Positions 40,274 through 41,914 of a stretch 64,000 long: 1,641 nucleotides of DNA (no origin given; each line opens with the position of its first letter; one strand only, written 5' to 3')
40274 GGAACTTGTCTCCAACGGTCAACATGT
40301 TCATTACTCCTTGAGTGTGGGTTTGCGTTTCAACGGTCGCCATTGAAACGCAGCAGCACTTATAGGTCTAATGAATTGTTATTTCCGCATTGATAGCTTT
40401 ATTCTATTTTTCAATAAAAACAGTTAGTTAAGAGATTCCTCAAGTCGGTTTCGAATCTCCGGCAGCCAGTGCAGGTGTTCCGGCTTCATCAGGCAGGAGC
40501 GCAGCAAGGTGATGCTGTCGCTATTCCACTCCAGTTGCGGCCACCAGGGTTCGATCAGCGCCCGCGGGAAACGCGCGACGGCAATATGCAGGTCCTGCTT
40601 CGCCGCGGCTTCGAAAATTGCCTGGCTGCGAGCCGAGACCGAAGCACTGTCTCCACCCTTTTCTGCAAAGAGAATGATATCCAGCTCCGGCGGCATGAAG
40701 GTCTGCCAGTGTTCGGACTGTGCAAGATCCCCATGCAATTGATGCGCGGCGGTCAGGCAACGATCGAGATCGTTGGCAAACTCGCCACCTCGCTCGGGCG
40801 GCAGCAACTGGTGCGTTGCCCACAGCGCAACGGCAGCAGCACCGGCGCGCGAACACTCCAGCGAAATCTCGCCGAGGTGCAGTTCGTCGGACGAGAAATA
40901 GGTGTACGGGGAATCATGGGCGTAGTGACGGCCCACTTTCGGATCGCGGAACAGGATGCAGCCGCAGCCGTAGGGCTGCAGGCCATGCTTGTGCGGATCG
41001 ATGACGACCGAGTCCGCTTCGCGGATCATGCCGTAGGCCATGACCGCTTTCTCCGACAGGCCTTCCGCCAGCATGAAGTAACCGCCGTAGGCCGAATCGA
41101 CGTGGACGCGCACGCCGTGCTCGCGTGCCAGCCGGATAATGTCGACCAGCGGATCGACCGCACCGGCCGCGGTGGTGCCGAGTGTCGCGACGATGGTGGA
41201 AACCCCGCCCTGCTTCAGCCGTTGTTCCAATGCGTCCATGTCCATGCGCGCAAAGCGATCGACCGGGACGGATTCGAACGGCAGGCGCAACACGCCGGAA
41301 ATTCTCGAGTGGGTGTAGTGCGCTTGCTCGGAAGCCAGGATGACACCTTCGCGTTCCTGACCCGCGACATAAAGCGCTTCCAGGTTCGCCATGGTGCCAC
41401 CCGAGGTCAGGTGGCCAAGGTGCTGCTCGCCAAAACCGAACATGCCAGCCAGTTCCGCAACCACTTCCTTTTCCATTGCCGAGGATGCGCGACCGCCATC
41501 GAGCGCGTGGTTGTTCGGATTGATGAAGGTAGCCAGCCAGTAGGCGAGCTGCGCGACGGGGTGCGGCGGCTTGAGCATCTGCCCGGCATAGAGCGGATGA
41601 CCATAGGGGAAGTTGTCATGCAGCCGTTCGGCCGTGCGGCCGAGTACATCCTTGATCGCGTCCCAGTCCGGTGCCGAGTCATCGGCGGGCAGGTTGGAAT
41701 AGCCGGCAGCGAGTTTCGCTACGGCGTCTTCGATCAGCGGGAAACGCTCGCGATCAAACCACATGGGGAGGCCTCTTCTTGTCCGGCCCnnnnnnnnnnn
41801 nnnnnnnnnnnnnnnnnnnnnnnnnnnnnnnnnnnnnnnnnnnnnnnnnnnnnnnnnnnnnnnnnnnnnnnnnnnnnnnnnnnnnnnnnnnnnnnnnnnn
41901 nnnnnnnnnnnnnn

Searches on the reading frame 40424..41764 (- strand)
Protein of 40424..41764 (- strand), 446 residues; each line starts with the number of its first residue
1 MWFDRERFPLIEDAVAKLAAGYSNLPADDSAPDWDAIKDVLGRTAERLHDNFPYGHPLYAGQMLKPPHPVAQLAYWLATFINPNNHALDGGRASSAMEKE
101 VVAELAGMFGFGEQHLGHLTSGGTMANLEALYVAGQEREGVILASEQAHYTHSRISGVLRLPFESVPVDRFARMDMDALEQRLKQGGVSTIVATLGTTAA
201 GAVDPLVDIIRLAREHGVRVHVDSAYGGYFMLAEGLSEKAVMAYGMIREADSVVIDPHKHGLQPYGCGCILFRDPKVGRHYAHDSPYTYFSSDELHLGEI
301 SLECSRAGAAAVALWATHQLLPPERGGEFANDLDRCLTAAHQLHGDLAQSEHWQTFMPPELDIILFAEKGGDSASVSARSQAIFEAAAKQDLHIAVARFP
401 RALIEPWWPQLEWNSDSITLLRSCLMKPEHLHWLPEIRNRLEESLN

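Call 3: search_protein_families(library=pfam, proteins=[window:40424-41764:-], max_evalue=0.01)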
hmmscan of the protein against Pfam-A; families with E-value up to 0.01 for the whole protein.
window:40424-41764:- (446 aa): 5 families
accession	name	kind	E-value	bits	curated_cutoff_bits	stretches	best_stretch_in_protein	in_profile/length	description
PF00282.25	Pyridoxal_deC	-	4.8e-26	91.8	27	1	70-366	53-372/375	Pyridoxal-dependent decarboxylase conserved domain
PF01212.27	Beta_elim_lyase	-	5.2e-09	36.3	27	1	102-275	38-214/288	Beta-eliminating lyase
PF00155.27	Aminotran_1_2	-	7.5e-06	25.8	19.7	1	119-231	70-193/361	Aminotransferase class I and II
PF00266.25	Aminotran_5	-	0.00021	20.8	21.5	1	120-225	67-177/371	Aminotransferase class-V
PF01276.26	OKR_DC_1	-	0.0042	16.3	27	1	187-256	168-234/417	Orn/Lys/Arg decarboxylase, major domain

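Call 4: search_protein_families(library=ncbifam, proteins=[window:40424-41764:-], max_evalue=0.01)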
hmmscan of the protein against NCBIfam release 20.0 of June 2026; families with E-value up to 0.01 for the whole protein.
window:40424-41764:- (446 aa): 18 families
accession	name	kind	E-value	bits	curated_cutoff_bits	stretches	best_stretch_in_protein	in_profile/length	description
TIGR03812.1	tyr_de_CO2_Arch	equivalog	1.4e-38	132.7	299.4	1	52-375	17-333/375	tyrosine decarboxylase MfnA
NF052646.1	DABADecarRhbB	equivalog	8.5e-31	107.1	900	1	69-275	107-325/491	L-2,4-diaminobutyrate decarboxylase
TIGR03811.1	tyr_de_CO2_Ent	equivalog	3.6e-30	105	905.3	3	236-327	360-453/608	tyrosine decarboxylase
TIGR03799.1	NOD_PanD_pyr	equivalog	1.4e-29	102.9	606.1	1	141-365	211-434/522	pyridoxal-dependent aspartate 1-decarboxylase PanP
NF002748.0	PRK02769.1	equivalog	4.2e-24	84.9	305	1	94-357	63-319/382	histidine decarboxylase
TIGR04343.1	egtE_PLP_lyase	equivalog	8.5e-08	31.4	400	1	103-226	61-182/370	ergothioneine biosynthesis PLP-dependent enzyme EgtE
TIGR01788.1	Glu-decarb-GAD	equivalog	2e-06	26.8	380.4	1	190-276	189-278/431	glutamate decarboxylase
TIGR03301.1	PhnW-AepZ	equivalog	2.2e-06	27.3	360.8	1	97-225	32-163/355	2-aminoethylphosphonate aminotransferase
TIGR02326.1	transamin_PhnW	equivalog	2.4e-05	23.6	400.8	1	99-228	38-172/363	2-aminoethylphosphonate--pyruvate transaminase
NF010006.0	PRK13479.1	equivalog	4.4e-05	22.8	296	1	97-228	38-174/369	2-aminoethylphosphonate--pyruvate transaminase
TIGR03402.1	FeS_nifS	equivalog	0.00014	20.8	530.75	1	73-224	20-173/379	cysteine desulfurase NifS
NF002806.0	PRK02948.1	subfamily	0.00015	20.9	304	1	89-224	36-175/381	IscS subfamily cysteine desulfurase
TIGR01825.1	gly_Cac_T_rel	subfamily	0.0014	17.3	535.4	1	123-235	102-211/385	BioF/Kbl family PLP-dependent acyltransferase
NF047603.1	SerpalmtaseAlphaP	equivalog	0.0017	17.1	670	1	119-253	110-239/399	serine palmitoyltransferase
TIGR00858.1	bioF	equivalog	0.0017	17.1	426.45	1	117-231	84-195/365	8-amino-7-oxononanoate synthase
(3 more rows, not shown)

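Call 7: search_solved_structures(query=window:40424-41764:-, max_evalue=0.00001)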
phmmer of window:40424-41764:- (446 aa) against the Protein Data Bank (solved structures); distinct sequences matched with E-value up to 0.00001: 51.
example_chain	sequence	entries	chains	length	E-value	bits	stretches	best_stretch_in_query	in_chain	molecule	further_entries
4rit_B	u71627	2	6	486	5.8e-33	118.1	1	48-322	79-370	Pyridoxal-dependent decarboxylase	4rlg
4riz_A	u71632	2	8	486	6.8e-32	114.5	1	48-322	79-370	Pyridoxal-dependent decarboxylase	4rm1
4rj0_B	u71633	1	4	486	8.2e-32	114.3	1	48-322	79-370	Pyridoxal-dependent decarboxylase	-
6ebn_A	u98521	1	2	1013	1.2e-30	110.5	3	230-331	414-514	non canonical aromatic amino acid decarboxylase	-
8zpi_A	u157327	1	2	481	2.8e-27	99.3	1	47-307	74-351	Diaminobutyrate-2-oxoglutarate transaminase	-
5hsi_A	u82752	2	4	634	1e-26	97.5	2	237-326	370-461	Putative decarboxylase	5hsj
7cwx_A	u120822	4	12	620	1.2e-26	97.2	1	223-342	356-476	Decarboxylase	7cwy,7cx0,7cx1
7cwz_A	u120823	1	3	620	1e-25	94.2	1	223-342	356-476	Decarboxylase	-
5o5c_A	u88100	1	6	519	1.6e-23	87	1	142-344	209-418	Putative decarboxylase involved in desferrioxamine biosynthesis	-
4obu_E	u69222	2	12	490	3.3e-23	85.9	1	67-366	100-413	Pyridoxal-dependent decarboxylase domain protein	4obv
6m4y_A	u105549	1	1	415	5e-18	68.8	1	93-370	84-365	L-tyrosine/L-aspartate decarboxylase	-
3f9t_A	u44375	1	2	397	5.6e-18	68.7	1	93-365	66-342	L-tyrosine decarboxylase MfnA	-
6jy1_A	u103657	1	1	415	6.3e-18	68.5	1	93-365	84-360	L-tyrosine/L-aspartate decarboxylase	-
6zek_A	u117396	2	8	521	1.4e-17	67.3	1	38-363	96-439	Cysteine sulfinic acid decarboxylase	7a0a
6ldr_A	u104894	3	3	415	4.3e-17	65.8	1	93-365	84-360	L-tyrosine/L-aspartate decarboxylase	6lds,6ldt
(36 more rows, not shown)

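Call 30: find_homologous_proteins(query=window:40424-41764:-, max_evalue=1e-20)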
Query window:40424-41764:- (446 aa): 8000 proteins with E <= 1e-20 among 8000 candidates; the best 120 are listed.
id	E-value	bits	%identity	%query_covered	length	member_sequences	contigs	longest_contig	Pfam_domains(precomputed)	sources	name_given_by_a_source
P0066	0.0e+0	1029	100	100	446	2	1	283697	PF00282.26,PF00155.28,PF01212.28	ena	-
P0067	2.4e-208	711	70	100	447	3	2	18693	PF00282.26,PF00155.28,PF00266.26,PF01212.28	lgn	-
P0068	1.4e-203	695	71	98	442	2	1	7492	PF00282.26,PF01212.28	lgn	-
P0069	5.8e-202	690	70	98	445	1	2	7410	PF00282.26,PF00155.28,PF01212.28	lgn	-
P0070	3.2e-201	688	69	98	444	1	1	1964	PF00282.26,PF01212.28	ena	-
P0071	1.4e-200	685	68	99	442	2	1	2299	PF00282.26,PF01212.28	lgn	-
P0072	1.6e-200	685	68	98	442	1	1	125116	PF00282.26,PF00155.28,PF01212.28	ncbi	ncbi:MAG TPA: aminotransferase class I/II-fold pyridoxal phosphate-dependent enzyme [Gammaproteobact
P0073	2.3e-200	685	69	98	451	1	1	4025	PF00282.26,PF00155.28,PF00266.26,PF01212.28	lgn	-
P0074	3.2e-200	684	69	99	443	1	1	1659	PF00282.26,PF00155.28,PF01212.28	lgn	-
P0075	4.7e-200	684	69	98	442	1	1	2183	PF00282.26,PF01212.28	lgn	-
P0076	1.2e-199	682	70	97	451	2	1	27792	PF00282.26,PF01212.28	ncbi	-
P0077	1.4e-199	682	69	98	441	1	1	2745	PF00282.26,PF00155.28,PF01212.28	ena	-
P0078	1.8e-199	682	69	98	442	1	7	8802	PF00282.26,PF00155.28,PF01212.28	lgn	-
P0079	1.8e-199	682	69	97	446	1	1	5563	PF00282.26,PF01212.28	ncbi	ncbi:MAG TPA: aminotransferase class V-fold PLP-dependent enzyme [Gammaproteobacteria bacterium]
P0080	4.5e-199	680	69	98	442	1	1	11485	PF00282.26,PF01212.28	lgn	-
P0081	6.3e-199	680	68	99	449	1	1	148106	PF00282.26,PF00155.28,PF00266.26,PF01212.28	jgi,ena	-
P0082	6.9e-199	680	69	99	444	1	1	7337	PF00282.26,PF00155.28,PF01212.28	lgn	-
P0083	1.1e-198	679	67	100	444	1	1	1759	PF00282.26,PF01212.28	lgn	-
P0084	7.0e-197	673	69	99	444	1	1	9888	PF00282.26,PF01212.28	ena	-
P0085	1.1e-196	673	68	99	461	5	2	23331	PF00282.26,PF00155.28,PF00266.26,PF01212.28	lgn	-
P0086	1.2e-196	673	68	98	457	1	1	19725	PF00282.26,PF00155.28,PF00266.26,PF01212.28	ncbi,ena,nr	ncbi:MAG: aminotransferase class I/II-fold pyridoxal phosphate-dependent enzyme [Gammaproteobacteria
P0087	4.2e-196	671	68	99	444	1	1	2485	PF00282.26,PF00155.28,PF01212.28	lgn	-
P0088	1.4e-195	669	67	99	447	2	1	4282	PF00282.26,PF00155.28,PF01212.28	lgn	-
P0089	7.5e-195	667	68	98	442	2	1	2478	PF00282.26,PF00155.28,PF01212.28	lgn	-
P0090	5.0e-193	661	67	98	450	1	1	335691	PF00282.26,PF00155.28,PF00266.26,PF01212.28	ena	-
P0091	1.7e-188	646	65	100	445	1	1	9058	PF00282.26,PF00155.28,PF00266.26,PF01212.28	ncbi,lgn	-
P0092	7.8e-187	640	67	98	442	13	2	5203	PF00282.26,PF01212.28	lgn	-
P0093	6.2e-186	637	65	99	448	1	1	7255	PF00282.26,PF00155.28,PF00266.26,PF01212.28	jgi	jgi:glutamate/tyrosine decarboxylase-like PLP-dependent enzyme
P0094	1.6e-184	632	65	99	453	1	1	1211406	PF00282.26,PF00266.26,PF01212.28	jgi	-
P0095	2.4e-184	632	63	100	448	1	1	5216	PF00282.26,PF00266.26,PF01212.28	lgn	-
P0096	2.7e-183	628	64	99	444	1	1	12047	PF00282.26,PF00266.26,PF01212.28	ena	-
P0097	3.5e-182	625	64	100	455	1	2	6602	PF00282.26,PF01212.28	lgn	-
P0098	5.3e-181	621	72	86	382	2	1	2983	PF00282.26,PF01212.28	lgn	-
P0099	6.5e-181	621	64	98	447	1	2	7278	PF00282.26,PF00155.28,PF00266.26,PF01212.28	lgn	-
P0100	6.5e-181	621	64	99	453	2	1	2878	PF00282.26,PF00155.28,PF00266.26,PF01212.28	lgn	-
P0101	1.0e-179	617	63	100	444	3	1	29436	PF00282.26,PF00266.26,PF01212.28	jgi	jgi:tyrosine decarboxylase/aspartate 1-decarboxylase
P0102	1.0e-179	617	61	100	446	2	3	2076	PF00282.26,PF00155.28,PF00266.26,PF01212.28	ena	-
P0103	1.3e-179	616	64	99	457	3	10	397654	PF00282.26,PF00155.28,PF01212.28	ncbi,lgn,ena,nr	ncbi:MAG: aspartate aminotransferase family protein [Ardenticatenales bacterium]|nr:aspartate aminot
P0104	1.4e-179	616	63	100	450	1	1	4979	PF00282.26,PF00155.28,PF01212.28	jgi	jgi:glutamate/tyrosine decarboxylase-like PLP-dependent enzyme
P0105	9.1e-179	614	63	98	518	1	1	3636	PF00282.26,PF00155.28,PF00266.26,PF01212.28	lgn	-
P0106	2.0e-178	612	63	100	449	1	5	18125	PF00282.26,PF00155.28,PF01212.28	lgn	-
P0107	3.4e-178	612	64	98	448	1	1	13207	PF00282.26,PF00155.28,PF00266.26,PF01212.28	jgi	jgi:glutamate/tyrosine decarboxylase-like PLP-dependent enzyme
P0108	6.7e-178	611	71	86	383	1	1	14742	PF00282.26,PF00155.28,PF00266.26,PF01212.28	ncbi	ncbi:MAG TPA: aminotransferase class I/II-fold pyridoxal phosphate-dependent enzyme [Gammaproteobact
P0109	1.1e-177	610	63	99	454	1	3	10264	PF00282.26,PF00266.26,PF01212.28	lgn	-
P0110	1.1e-176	607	62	99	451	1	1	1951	PF00282.26,PF00155.28,PF00266.26,PF01212.28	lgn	-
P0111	2.2e-176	606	60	98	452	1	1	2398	PF00282.26,PF00155.28,PF00266.26,PF01212.28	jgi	jgi:tyrosine decarboxylase / aspartate 1-decarboxylase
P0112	5.3e-176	604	62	99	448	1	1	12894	PF00282.26,PF00155.28,PF01212.28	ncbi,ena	-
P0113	1.1e-175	603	62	99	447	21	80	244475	PF00282.26,PF00155.28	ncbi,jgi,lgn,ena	jgi:tyrosine decarboxylase/aspartate 1-decarboxylase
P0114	1.2e-175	603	61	99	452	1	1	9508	PF00282.26,PF00155.28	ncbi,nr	ncbi:MAG: aspartate aminotransferase family protein [Chloroflexi bacterium]|nr:aspartate aminotransf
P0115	1.8e-175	603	64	99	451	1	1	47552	PF00282.26,PF00155.28,PF00266.26,PF01212.28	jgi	jgi:tyrosine decarboxylase/aspartate 1-decarboxylase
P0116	3.6e-175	602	62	99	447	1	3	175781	PF00282.26,PF00155.28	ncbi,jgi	ncbi:MAG: pyridoxal phosphate-dependent decarboxylase family protein [Planctomycetota bacterium]|jgi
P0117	5.0e-175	601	61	99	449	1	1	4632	PF00282.26,PF00155.28,PF01212.28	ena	-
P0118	1.1e-174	600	62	99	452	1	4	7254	PF00282.26,PF00155.28,PF01212.28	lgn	-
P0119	1.6e-174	600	63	96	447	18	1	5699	PF00282.26,PF00155.28,PF00266.26,PF01212.28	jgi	jgi:glutamate/tyrosine decarboxylase-like PLP-dependent enzyme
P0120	1.7e-174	599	62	99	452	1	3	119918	PF00282.26,PF00155.28,PF01212.28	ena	-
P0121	2.6e-174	599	61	100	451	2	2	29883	PF00282.26,PF00155.28,PF01212.28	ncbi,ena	-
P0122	3.0e-174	599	62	99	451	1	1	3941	PF00282.26,PF00155.28,PF00266.26,PF01212.28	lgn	-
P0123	3.8e-174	598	60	99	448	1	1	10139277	PF00282.26,PF00155.28,PF00266.26,PF01212.28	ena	-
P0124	5.6e-174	598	62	98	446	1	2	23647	PF00282.26,PF00155.28,PF00266.26,PF01212.28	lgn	-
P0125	7.7e-174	597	60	100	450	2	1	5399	PF00282.26,PF00155.28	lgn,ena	-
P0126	1.2e-173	597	61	100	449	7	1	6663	PF00282.26,PF00155.28,PF01212.28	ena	-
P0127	1.2e-173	597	63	98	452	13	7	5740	PF00282.26,PF00155.28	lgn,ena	-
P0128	1.9e-173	596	59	100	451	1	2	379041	PF00282.26,PF00155.28,PF00266.26,PF01212.28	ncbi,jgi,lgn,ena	-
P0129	2.1e-173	596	60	100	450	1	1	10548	PF00282.26,PF00155.28,PF00266.26,PF01212.28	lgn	-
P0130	2.3e-173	596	61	100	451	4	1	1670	PF00282.26,PF00155.28,PF00266.26,PF01212.28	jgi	jgi:tyrosine decarboxylase/aspartate 1-decarboxylase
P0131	2.8e-173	595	62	98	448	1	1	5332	PF00282.26,PF00266.26,PF01212.28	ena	-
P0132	3.8e-173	595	61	99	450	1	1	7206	PF00282.26,PF00155.28,PF00266.26,PF01212.28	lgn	-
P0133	4.4e-173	595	63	96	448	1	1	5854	PF00282.26,PF00155.28,PF00266.26,PF01212.28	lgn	-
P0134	1.1e-172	594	59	98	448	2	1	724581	PF00282.26,PF00155.28,PF00266.26,PF01212.28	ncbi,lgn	-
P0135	1.5e-172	593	60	98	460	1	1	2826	PF00282.26,PF00155.28,PF01212.28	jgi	-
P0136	2.4e-172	592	60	100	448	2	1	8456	PF00282.26,PF00155.28,PF01212.28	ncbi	-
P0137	2.9e-172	592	62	100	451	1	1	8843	PF00282.26,PF00155.28,PF01212.28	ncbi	ncbi:MAG: aminotransferase class I/II-fold pyridoxal phosphate-dependent enzyme [Pseudomonadota bact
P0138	3.5e-172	592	61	99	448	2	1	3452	PF00282.26,PF00266.26,PF01212.28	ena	-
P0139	3.8e-172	592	58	100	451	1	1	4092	PF00282.26,PF00155.28,PF00266.26,PF01212.28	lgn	-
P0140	5.6e-172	591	60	100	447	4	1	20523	PF00282.26,PF00155.28,PF00266.26,PF01212.28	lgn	-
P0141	5.8e-172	591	61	100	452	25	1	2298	PF00282.26,PF00155.28,PF01212.28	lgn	-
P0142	6.5e-172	591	62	99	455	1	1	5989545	PF00282.26,PF01212.28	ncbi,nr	ncbi:pyridoxal-dependent decarboxylase [Acidobacteria bacterium Mor1]|nr:pyridoxal-dependent decarbo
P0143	6.7e-172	591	64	96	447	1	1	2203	PF00282.26,PF01212.28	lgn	-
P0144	9.0e-172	591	58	99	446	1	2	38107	PF00282.26,PF00155.28,PF00266.26,PF01212.28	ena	-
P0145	9.7e-172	590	59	99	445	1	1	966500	PF00282.26,PF00155.28,PF01212.28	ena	-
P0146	1.0e-171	590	59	98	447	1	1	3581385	PF00282.26,PF00155.28,PF00266.26,PF01212.28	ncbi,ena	-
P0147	1.2e-171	590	62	100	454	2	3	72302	PF00282.26,PF00155.28,PF00266.26,PF01212.28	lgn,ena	-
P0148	1.6e-171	590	58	98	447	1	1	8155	PF00282.26,PF00155.28,PF00266.26,PF01212.28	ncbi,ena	-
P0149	1.6e-171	590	60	97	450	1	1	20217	PF00282.26,PF00155.28,PF00266.26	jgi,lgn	jgi:glutamate/tyrosine decarboxylase-like PLP-dependent enzyme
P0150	1.9e-171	589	60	99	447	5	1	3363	PF00282.26,PF00155.28,PF01212.28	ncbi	-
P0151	2.1e-171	589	61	98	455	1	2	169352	PF00282.26,PF00155.28,PF00266.26,PF01212.28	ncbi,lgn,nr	ncbi:MAG TPA: aminotransferase class I/II-fold pyridoxal phosphate-dependent enzyme [Gammaproteobact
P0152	2.4e-171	589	60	99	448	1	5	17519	PF00282.26,PF00155.28,PF01212.28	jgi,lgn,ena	-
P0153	2.9e-171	589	60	100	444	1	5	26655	PF00282.26,PF00155.28,PF01212.28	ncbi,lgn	-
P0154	3.0e-171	589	61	99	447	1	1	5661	PF00282.26,PF00266.26,PF01212.28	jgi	-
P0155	4.0e-171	588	60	100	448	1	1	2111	PF00282.26,PF00155.28,PF00266.26,PF01212.28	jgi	jgi:glutamate/tyrosine decarboxylase-like PLP-dependent enzyme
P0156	4.7e-171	588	58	98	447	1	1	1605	PF00282.26,PF00155.28,PF00266.26,PF01212.28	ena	-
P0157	5.2e-171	588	60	100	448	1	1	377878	PF00282.26,PF00155.28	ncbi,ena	-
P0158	5.3e-171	588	61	100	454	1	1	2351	PF00282.26,PF00155.28,PF01212.28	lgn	-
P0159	5.5e-171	588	61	99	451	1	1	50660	PF00282.26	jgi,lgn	jgi:glutamate/tyrosine decarboxylase-like PLP-dependent enzyme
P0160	6.8e-171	588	61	95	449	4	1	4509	PF00282.26,PF00266.26,PF01212.28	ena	-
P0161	7.8e-171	587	63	99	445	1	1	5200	PF00282.26,PF00155.28,PF01212.28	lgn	-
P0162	8.5e-171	587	61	99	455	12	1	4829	PF00282.26,PF00266.26,PF01212.28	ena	-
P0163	8.5e-171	587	62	99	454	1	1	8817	PF00282.26,PF00155.28,PF00266.26,PF01212.28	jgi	jgi:tyrosine decarboxylase/aspartate 1-decarboxylase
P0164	1.2e-170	587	62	97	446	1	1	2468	PF00282.26,PF00155.28,PF00266.26,PF01212.28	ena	-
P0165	1.4e-170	587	61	99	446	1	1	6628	PF00282.26,PF00155.28,PF00266.26,PF01212.28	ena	-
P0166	1.4e-170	587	60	100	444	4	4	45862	PF00282.26,PF00155.28,PF00266.26,PF01212.28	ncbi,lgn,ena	-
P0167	1.4e-170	587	58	100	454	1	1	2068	PF00282.26,PF01212.28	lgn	-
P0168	1.5e-170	586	58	99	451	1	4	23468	PF00282.26,PF00155.28,PF00266.26,PF01212.28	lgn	-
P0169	1.6e-170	586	58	99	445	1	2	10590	PF00282.26,PF00266.26,PF01212.28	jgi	jgi:glutamate/tyrosine decarboxylase-like PLP-dependent enzyme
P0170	1.6e-170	586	60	99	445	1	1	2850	PF00282.26,PF00155.28,PF00266.26,PF01212.28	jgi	jgi:tyrosine decarboxylase/aspartate 1-decarboxylase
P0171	1.9e-170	586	60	99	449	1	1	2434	PF00282.26,PF00155.28,PF00266.26,PF01212.28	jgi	jgi:glutamate/tyrosine decarboxylase-like PLP-dependent enzyme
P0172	2.0e-170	586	63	96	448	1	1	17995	PF00282.26,PF00155.28,PF00266.26,PF01212.28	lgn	-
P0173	2.1e-170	586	61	99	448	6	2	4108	PF00282.26,PF00155.28,PF00266.26,PF01212.28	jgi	-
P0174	2.3e-170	586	59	99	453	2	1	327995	PF00282.26,PF00155.28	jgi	-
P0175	2.4e-170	586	60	99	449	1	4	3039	PF00282.26,PF00155.28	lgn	-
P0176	2.4e-170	586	60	100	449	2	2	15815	PF00282.26,PF00155.28,PF01212.28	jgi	jgi:glutamate/tyrosine decarboxylase-like PLP-dependent enzyme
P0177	2.5e-170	586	62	99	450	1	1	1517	PF00282.26,PF00155.28,PF00266.26,PF01212.28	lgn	-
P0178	2.9e-170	586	60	98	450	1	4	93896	PF00282.26,PF00155.28,PF01212.28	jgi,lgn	jgi:glutamate/tyrosine decarboxylase-like PLP-dependent enzyme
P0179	3.1e-170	585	61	98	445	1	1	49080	PF00282.26,PF00155.28,PF00266.26,PF01212.28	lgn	-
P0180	3.2e-170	585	58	100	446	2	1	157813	PF00282.26,PF00266.26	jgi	jgi:tyrosine decarboxylase / aspartate 1-decarboxylase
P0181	3.4e-170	585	61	100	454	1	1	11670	PF00282.26,PF00155.28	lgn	-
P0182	3.9e-170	585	59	100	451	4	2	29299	PF00282.26,PF00155.28,PF01212.28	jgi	jgi:tyrosine decarboxylase / aspartate 1-decarboxylase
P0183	4.4e-170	585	60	100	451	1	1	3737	PF00282.26,PF00155.28,PF00266.26,PF01212.28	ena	-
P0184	4.6e-170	585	64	95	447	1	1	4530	PF00282.26,PF01212.28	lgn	-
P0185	5.3e-170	585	58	100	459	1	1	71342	PF00282.26,PF00266.26,PF01212.28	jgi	jgi:glutamate/tyrosine decarboxylase-like PLP-dependent enzyme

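Call 32: find_encoding_contigs(protein=P0142, flank=7000, max_places=2)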
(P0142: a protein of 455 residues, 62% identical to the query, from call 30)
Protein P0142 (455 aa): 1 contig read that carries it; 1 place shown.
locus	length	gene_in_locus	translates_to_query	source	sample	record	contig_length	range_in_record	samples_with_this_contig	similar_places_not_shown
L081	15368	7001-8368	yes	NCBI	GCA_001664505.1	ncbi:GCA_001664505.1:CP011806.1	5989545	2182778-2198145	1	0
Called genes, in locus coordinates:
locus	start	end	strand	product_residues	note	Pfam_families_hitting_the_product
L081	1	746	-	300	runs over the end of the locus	PF00480:ROK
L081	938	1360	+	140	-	-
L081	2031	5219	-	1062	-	PF01433:Peptidase_M1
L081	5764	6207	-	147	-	-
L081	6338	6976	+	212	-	PF12146:Hydrolase_4, PF20408:Abhydrolase_11, PF12697:Abhydrolase_6 (weak), PF00561:Abhydrolase_1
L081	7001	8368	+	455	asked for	PF01212:Beta_elim_lyase, PF00282:Pyridoxal_deC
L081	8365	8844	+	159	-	PF04073:tRNA_edit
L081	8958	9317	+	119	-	PF14525:AraC_binding_2 (weak), PF06249:EutQ (faint), PF07883:Cupin_2 (weak)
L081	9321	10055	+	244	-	PF16266:DUF4919 (weak)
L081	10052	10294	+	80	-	-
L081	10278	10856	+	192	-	PF03352:Adenine_glyco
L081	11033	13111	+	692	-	PF02897:Peptidase_S9_N, PF00326:Peptidase_S9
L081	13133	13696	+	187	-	-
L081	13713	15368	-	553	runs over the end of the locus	PF02366:PMT, PF13231:PMT_2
